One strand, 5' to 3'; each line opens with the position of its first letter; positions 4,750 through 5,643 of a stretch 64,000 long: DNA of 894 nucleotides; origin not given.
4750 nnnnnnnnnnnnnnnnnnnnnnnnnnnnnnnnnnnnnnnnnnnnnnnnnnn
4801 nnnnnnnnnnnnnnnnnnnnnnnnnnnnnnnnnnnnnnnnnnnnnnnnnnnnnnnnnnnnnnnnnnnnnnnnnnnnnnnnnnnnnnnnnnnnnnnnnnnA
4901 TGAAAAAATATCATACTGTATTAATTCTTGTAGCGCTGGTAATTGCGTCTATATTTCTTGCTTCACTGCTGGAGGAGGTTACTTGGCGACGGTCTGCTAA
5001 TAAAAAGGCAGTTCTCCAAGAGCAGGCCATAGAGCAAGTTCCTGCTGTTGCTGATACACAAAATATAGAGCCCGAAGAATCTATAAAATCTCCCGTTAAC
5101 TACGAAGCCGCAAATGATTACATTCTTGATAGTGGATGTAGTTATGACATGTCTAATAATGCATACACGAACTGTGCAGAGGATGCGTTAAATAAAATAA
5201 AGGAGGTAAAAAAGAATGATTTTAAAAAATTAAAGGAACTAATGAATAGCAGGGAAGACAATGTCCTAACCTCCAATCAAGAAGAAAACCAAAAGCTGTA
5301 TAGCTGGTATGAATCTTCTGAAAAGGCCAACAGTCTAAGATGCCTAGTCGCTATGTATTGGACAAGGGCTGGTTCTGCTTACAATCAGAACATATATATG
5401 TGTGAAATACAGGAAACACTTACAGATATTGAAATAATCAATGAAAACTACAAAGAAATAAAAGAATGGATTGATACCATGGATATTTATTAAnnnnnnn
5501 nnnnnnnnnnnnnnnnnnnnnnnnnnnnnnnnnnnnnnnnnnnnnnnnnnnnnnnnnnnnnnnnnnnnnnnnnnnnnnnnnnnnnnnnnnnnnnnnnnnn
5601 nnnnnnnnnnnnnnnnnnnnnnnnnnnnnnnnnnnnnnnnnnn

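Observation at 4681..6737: Integration-hotspot-like array: duplicated 5' fragment of the ydjM-like gene, two 155-200-bp direct repeats with a G-rich core, and three copies of a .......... palindrome box around an ArsR regulator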

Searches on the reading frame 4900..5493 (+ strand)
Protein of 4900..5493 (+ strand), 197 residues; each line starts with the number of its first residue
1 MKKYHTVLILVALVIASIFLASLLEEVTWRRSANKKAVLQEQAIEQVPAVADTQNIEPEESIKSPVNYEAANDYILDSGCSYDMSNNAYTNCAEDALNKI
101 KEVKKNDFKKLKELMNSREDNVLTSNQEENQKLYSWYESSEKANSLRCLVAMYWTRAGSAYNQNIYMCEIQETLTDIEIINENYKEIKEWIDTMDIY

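Call 9: search_protein_families(library=pfam, proteins=[window:4900-5493:+], max_evalue=0.01)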
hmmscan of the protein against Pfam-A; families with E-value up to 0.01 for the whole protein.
window:4900-5493:+ (197 aa): 0 families

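Call 39: find_homologous_proteins(query=window:4900-5493:+, max_evalue=0.00001)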
Query window:4900-5493:+ (197 aa): 9 proteins with E <= 0.00001 among 91 candidates.
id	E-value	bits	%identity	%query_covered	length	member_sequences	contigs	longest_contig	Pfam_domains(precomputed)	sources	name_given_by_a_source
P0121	1.5e-63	232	61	96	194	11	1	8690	-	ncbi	-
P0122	7.9e-62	227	59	97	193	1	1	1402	-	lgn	-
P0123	1.1e-61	226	59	94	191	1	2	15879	-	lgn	-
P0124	2.5e-61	225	70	73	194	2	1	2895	-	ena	-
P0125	2.5e-61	225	57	96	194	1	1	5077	-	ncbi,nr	ncbi:MAG: hypothetical protein QG579_463 [Patescibacteria group bacterium]|nr:hypothetical protein [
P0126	6.1e-57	211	54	96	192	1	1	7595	-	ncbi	-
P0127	1.2e-43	167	48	93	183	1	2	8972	-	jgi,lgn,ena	-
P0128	1.1e-26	112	56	58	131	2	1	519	-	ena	-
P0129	4.2e-10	58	42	49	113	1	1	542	-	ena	-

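Call 41: find_encoding_contigs(protein=P0123, flank=5000, max_places=2)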
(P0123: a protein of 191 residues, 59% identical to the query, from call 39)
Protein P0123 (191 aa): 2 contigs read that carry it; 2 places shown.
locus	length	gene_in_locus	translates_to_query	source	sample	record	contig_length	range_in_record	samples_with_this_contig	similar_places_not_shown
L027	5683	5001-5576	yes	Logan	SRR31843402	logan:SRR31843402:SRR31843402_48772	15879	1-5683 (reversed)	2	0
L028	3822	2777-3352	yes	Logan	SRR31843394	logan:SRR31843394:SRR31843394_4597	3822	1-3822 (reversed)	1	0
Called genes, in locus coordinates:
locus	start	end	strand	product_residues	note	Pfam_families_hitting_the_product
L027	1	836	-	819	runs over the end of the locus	PF00521:DNA_topoisoIV, PF03989:DNA_gyraseA_C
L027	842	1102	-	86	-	-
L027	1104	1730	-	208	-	PF13483:Lactamase_B_3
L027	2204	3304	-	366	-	PF01926:MMR_HSR1, PF02421:FeoB_N, PF06071:YchF-GTPase_C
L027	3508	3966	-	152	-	-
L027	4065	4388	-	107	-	-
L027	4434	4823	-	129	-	PF13564:DoxX_2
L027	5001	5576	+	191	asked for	-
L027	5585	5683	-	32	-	?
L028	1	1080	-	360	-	?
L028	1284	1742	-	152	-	-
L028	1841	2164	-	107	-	-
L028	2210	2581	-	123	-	PF13564:DoxX_2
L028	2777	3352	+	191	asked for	-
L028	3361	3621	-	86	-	-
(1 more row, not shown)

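Call 42: find_encoding_contigs(protein=P0121, flank=5000, max_places=2)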
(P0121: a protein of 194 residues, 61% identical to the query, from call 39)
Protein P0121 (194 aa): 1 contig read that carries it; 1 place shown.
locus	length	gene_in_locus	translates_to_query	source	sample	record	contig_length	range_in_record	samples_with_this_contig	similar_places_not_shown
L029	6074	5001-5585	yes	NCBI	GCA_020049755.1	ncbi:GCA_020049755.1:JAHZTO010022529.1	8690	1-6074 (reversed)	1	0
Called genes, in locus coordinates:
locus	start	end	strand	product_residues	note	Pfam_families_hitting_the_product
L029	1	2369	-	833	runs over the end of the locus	PF01555:N6_N4_Mtase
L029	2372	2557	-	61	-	PF08279:HTH_11 (weak), PF12728:HTH_17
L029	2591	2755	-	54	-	-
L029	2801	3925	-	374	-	-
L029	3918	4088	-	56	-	-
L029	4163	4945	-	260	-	-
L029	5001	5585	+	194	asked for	-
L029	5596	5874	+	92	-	-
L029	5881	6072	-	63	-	PF01343:Peptidase_S49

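Call 43: find_encoding_contigs(protein=P0126, flank=5000, max_places=2)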
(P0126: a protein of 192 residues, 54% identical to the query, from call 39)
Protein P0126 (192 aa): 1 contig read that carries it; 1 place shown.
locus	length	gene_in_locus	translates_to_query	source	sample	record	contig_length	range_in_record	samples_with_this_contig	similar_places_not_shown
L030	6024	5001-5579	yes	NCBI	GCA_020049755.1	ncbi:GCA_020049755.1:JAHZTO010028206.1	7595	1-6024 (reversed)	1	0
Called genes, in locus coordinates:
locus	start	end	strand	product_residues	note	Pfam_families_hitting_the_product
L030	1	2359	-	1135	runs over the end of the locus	PF09565:RE_NgoFVII (faint), PF13091:PLDc_2 (weak), PF00176:SNF2-rel_dom (weak), PF00270:DEAD (faint), PF04851:ResIII (weak), PF00176:SNF2-rel_dom, PF00271:Helicase_C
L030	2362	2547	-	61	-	PF08279:HTH_11 (faint), PF12728:HTH_17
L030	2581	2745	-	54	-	-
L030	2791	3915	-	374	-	-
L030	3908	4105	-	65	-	-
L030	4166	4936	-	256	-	-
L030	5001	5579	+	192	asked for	-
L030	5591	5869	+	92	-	-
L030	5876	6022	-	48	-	?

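Call 47: search_protein_families(library=ncbifam, proteins=[window:4900-5493:+], max_evalue=0.01)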
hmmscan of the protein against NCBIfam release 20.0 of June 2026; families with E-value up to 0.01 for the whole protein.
window:4900-5493:+ (197 aa): 0 families
